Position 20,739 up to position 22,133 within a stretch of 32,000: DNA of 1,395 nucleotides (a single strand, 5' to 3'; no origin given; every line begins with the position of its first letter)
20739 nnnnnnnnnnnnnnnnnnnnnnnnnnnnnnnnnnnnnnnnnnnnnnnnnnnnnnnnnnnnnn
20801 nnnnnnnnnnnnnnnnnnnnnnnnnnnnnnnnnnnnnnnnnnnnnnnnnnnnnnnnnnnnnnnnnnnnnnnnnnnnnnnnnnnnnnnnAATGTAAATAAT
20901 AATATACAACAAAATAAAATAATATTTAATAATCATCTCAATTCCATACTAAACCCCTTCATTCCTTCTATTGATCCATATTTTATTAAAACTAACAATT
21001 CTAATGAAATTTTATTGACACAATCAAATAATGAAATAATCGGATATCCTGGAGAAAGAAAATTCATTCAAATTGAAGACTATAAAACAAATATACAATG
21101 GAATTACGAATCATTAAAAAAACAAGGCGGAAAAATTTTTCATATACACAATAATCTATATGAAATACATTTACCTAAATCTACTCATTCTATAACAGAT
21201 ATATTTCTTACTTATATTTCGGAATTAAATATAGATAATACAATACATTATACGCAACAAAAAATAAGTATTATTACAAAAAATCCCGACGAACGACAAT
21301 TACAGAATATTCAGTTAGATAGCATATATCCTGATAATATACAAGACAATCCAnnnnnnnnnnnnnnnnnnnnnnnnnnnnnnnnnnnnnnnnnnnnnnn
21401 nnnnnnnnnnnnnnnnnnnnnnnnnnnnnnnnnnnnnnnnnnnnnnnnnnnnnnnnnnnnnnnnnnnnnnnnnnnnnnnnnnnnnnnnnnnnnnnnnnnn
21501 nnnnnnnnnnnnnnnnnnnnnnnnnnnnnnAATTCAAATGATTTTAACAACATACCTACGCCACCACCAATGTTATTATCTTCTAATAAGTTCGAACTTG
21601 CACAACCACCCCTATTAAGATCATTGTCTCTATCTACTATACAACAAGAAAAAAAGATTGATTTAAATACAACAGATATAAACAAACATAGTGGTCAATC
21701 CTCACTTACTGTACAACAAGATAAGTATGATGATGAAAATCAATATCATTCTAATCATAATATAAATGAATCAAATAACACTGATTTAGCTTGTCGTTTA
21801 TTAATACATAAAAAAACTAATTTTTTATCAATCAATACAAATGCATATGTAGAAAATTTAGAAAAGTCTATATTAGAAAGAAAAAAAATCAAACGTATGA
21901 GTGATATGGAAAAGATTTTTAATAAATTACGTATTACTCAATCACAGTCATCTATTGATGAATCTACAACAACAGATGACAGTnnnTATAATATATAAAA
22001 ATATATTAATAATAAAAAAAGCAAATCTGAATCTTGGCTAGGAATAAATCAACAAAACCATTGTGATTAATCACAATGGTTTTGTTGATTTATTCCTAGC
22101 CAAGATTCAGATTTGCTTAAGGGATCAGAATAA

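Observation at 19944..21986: Intact intimin/invasin-like inverse autotransporter with a novel low-complexity passenger, in a reduced symbiont genome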

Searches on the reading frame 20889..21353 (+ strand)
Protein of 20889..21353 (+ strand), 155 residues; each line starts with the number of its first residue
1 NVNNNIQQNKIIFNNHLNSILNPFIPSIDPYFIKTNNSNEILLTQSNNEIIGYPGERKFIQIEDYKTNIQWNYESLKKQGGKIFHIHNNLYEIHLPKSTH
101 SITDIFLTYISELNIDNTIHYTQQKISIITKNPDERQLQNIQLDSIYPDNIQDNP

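Call 38: search_solved_structures(query=A3, max_evalue=10, show_alignments=3)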
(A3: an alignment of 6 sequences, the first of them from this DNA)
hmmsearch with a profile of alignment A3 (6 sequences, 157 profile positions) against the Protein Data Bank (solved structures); distinct sequences matched with E-value up to 10: 1.
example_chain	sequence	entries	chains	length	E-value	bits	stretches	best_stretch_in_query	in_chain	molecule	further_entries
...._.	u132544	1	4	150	0.0023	21.1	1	38-91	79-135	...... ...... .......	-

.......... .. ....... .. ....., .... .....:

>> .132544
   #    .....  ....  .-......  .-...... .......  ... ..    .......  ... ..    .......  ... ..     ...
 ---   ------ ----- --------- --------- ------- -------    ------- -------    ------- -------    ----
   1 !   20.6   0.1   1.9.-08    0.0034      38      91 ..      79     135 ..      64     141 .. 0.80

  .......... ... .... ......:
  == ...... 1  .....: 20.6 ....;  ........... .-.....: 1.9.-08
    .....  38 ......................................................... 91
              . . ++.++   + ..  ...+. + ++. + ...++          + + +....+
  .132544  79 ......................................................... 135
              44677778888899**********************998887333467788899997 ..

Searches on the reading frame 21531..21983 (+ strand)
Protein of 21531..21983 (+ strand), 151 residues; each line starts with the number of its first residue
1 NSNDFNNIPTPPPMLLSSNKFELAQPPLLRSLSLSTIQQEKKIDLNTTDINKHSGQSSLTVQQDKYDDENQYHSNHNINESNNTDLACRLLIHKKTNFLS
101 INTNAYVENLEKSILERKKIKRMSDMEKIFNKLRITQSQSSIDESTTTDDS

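Call 33: search_protein_families(library=pfam, alignment_id=A2, max_evalue=10)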
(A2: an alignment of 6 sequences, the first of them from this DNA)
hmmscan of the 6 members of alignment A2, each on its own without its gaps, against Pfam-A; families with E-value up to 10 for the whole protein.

A. member 1, seq(151 aa): 0 families

B. families by the number of members that match (of 6 scanned): 4 families
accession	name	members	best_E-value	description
PF14579.12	HHH_6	1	0.091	Helix-hairpin-helix motif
PF12276.13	DUF3617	1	0.16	Protein of unknown function (DUF3617)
PF14978.11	MRP-63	1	0.24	Mitochondrial ribosome protein 63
PF09124.16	Endonuc-dimeris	1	0.47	T4 recombination endonuclease VII, dimerisation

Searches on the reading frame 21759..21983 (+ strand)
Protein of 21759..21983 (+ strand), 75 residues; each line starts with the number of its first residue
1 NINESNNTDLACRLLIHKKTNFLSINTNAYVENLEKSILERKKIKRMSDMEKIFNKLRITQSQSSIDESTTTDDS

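Call 39: search_solved_structures(query=A4, max_evalue=10, show_alignments=4)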
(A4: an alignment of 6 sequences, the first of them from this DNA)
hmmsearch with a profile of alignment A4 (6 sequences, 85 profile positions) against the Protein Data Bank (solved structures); distinct sequences matched with E-value up to 10: 3.
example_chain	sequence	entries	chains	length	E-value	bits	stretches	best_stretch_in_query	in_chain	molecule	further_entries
5jjd_B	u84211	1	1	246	1.2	12.4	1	20-42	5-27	Collagen type IV alpha-3-binding protein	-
2e3m_A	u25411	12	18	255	1.9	11.7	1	20-42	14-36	Lipid-transfer protein CERT | Goodpasture antigen binding protein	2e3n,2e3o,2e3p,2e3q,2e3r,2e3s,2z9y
2z9z_A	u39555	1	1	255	1.9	11.7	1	20-42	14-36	Lipid-transfer protein CERT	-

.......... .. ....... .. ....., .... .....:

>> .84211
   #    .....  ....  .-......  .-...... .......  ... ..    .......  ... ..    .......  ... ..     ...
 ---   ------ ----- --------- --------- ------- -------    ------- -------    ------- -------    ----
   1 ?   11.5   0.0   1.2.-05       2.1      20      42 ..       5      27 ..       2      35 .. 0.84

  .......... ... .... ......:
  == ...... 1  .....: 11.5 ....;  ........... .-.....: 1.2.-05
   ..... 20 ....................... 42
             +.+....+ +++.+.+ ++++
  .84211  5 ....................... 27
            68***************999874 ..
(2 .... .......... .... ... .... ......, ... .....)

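Call 50: search_protein_representatives(alignment_id=A4)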
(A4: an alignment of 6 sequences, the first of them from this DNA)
Query: 6 sequences, 85 profile positions. Proteins with E-value up to 0.001 (for the whole library): 15; up to 1e-10: 15; up to 1e-30: 2. The best 15 are listed.
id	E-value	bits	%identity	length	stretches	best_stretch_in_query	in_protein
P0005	6.0e-35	135.1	-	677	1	1-84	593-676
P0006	9.8e-32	124.8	-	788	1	1-84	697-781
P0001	1.8e-29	117.6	-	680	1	1-75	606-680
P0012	3.6e-29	116.6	-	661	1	1-81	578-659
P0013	2.9e-27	110.5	-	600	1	1-77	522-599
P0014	6.1e-27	109.5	-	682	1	4-84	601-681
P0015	1.2e-25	105.4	-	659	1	6-83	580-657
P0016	3.2e-23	97.6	-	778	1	6-84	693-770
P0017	5.1e-22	93.7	-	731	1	4-77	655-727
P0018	1.7e-19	85.6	-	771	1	5-75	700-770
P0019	5.5e-19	84.0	-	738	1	4-83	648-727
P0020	9.5e-19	83.2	-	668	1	5-79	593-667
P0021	6.8e-18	80.5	-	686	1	5-84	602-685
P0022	3.9e-14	68.4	-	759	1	9-75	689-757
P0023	4.3e-12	61.9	-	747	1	5-76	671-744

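Call 54: list_cluster_members(proteins=[P0012, P0013, P0014, P0015, P0016, P0017, P0018, P0019, P0020, P0021])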
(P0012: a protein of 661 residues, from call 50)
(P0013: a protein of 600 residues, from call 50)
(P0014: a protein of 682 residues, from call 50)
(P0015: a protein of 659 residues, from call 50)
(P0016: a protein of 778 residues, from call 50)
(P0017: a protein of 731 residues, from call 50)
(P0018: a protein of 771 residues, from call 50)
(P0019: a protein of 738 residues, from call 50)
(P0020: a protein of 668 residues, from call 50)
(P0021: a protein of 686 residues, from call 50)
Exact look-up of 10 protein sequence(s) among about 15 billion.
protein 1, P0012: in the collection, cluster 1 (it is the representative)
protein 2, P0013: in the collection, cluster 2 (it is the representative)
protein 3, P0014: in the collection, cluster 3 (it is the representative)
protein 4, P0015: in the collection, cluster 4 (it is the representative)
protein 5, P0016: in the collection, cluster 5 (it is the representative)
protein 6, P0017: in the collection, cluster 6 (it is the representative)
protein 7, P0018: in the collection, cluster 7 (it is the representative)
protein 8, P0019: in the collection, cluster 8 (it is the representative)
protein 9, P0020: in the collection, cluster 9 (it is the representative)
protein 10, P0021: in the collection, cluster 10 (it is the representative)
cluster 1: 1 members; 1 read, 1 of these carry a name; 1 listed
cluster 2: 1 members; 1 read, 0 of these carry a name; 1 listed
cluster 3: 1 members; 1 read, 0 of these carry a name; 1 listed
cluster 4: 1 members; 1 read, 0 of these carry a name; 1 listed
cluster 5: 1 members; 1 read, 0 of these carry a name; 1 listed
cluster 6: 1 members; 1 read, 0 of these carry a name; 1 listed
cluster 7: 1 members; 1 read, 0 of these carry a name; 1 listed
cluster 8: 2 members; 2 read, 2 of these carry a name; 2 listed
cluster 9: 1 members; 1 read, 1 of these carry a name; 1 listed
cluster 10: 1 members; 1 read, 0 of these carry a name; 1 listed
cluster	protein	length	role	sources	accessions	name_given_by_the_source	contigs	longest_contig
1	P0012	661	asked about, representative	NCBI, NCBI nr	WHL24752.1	MAG: inverse autotransporter beta domain-containing protein [Candidatus Blochmannia ...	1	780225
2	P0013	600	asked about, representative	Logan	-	-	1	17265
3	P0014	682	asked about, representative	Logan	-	-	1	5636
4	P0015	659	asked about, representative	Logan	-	-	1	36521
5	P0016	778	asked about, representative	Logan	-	-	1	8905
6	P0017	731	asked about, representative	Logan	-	-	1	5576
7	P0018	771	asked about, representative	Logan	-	-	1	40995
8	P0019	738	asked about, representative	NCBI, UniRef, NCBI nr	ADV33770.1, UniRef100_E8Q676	hypothetical protein BVAF_377 [Candidatus Blochmanniella vafra str. BVAF] | Inverse autotransporter beta-domain domain-containing protein n=2 Tax=Candidatus ... | hypothetical protein BVAF_377 [Candidatus Blochmannia vafer str. BVAF]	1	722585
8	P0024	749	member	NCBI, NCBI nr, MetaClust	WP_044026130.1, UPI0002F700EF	inverse autotransporter beta domain-containing protein [Candidatus Blochmanniella vafra] | inverse autotransporter beta-barrel domain-containing protein [Candidatus Blochmannia ... | status=active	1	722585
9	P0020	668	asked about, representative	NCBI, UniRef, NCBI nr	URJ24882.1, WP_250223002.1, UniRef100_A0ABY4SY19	inverse autotransporter beta domain-containing protein [Candidatus Blochmannia ocreatus ... | Inverse autotransporter beta domain-containing protein n=1 Tax=Candidatus Blochmannia ... | inverse autotransporter beta domain-containing protein [Candidatus Blochmannia ocreatus]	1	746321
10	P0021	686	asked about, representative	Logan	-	-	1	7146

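Call 69: find_encoding_contigs(protein=P0018, flank=8000, max_places=2)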
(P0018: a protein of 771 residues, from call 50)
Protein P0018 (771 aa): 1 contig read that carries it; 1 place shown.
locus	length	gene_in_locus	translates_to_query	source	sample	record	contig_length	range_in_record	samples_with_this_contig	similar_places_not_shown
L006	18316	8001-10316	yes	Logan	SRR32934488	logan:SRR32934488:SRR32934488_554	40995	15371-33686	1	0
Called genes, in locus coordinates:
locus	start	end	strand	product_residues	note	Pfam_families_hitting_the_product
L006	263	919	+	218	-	PF00677:Lum_binding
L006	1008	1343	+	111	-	PF00462:Glutaredoxin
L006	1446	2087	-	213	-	PF00929:RNase_T, PF16473:Rv2179c-like (faint)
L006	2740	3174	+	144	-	PF12802:MarR_2, PF01047:MarR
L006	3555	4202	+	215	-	PF01243:PNPOx_N, PF10590:PNP_phzG_C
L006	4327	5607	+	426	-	PF00579:tRNA-synt_1b, PF22421:SYY_C-terminal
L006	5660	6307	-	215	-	PF00730:HhH-GPD, PF00633:HHH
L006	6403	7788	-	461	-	PF00206:Lyase_1, PF10415:FumaraseC_C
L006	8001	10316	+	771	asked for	PF11924:IAT_beta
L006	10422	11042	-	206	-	PF02441:Flavoprotein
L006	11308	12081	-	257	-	PF02348:CTP_transf_3, PF12804:NTP_transf_3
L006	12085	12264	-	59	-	PF03966:Trm112p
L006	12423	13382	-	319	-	PF02606:LpxK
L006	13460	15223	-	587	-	PF00664:ABC_membrane, PF02463:SMC_N (faint), PF00005:ABC_tran, PF00270:DEAD (faint)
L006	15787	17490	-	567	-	PF23459:S1_RRP5 (faint), PF00575:S1, PF21710:Spt6_S1 (faint), PF00575:S1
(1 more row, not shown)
